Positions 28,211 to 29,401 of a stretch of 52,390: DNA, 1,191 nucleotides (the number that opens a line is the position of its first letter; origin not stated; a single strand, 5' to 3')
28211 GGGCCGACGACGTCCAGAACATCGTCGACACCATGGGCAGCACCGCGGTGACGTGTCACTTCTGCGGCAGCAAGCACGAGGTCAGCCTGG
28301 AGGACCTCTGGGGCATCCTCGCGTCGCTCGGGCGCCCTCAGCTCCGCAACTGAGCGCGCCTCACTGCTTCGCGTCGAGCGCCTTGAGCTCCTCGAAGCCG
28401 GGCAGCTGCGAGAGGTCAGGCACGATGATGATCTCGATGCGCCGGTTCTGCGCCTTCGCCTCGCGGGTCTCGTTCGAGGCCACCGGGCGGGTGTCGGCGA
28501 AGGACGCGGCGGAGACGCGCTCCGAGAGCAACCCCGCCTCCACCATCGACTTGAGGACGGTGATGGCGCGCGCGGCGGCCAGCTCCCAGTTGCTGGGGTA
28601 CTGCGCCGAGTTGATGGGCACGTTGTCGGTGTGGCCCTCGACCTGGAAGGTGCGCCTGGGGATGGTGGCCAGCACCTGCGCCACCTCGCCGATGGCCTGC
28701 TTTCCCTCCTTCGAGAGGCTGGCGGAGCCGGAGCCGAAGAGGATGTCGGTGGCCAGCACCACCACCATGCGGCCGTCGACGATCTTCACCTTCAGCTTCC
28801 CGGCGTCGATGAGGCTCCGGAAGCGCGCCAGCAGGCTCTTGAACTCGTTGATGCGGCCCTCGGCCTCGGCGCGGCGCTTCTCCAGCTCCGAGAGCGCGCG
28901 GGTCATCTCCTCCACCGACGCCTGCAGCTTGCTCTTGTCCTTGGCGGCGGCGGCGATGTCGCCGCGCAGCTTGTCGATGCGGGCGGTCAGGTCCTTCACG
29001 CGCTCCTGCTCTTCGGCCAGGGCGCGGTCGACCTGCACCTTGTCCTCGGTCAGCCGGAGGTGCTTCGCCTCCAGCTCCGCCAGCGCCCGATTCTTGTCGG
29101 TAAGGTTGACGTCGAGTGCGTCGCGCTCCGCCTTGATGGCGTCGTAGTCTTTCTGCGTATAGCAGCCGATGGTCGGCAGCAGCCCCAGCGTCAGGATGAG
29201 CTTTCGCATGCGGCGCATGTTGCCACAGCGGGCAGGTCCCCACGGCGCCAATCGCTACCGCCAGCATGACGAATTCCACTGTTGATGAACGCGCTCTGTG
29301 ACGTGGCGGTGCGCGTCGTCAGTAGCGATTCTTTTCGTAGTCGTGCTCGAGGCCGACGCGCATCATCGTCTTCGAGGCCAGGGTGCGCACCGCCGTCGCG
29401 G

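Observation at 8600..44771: Canonical ape gene order is split between apeM and apeN by about 36 kb of unrelated core genes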

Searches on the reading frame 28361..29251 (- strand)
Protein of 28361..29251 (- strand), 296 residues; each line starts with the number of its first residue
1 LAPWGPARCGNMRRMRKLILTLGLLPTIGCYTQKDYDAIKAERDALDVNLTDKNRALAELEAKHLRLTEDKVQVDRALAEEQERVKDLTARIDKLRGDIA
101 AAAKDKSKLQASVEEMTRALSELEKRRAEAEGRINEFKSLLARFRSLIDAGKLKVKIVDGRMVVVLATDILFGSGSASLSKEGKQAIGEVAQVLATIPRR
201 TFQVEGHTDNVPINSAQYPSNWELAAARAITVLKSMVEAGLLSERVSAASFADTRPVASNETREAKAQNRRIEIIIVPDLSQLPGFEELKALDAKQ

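Call 9: search_protein_families(library=pfam, proteins=[window:28361-29251:-], max_evalue=0.001)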
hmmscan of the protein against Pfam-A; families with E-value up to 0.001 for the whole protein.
window:28361-29251:- (296 aa): 4 families
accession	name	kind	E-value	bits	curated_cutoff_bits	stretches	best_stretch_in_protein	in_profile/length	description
PF00691.25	OmpA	-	2.2e-19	70.1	27.2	1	171-270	1-98/98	OmpA family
PF10473.14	CENP-F_leu_zip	-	6.7e-05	23.4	34.5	0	88-136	64-112/140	Leucine-rich repeats of kinetochore protein Cenp-F/LEK1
PF14362.11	DUF4407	-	0.00011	22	31.3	1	33-148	133-250/297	Domain of unknown function (DUF4407)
PF08614.16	ATG16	-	0.00013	22.7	33.7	0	52-143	29-134/200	Autophagy protein 16 (ATG16)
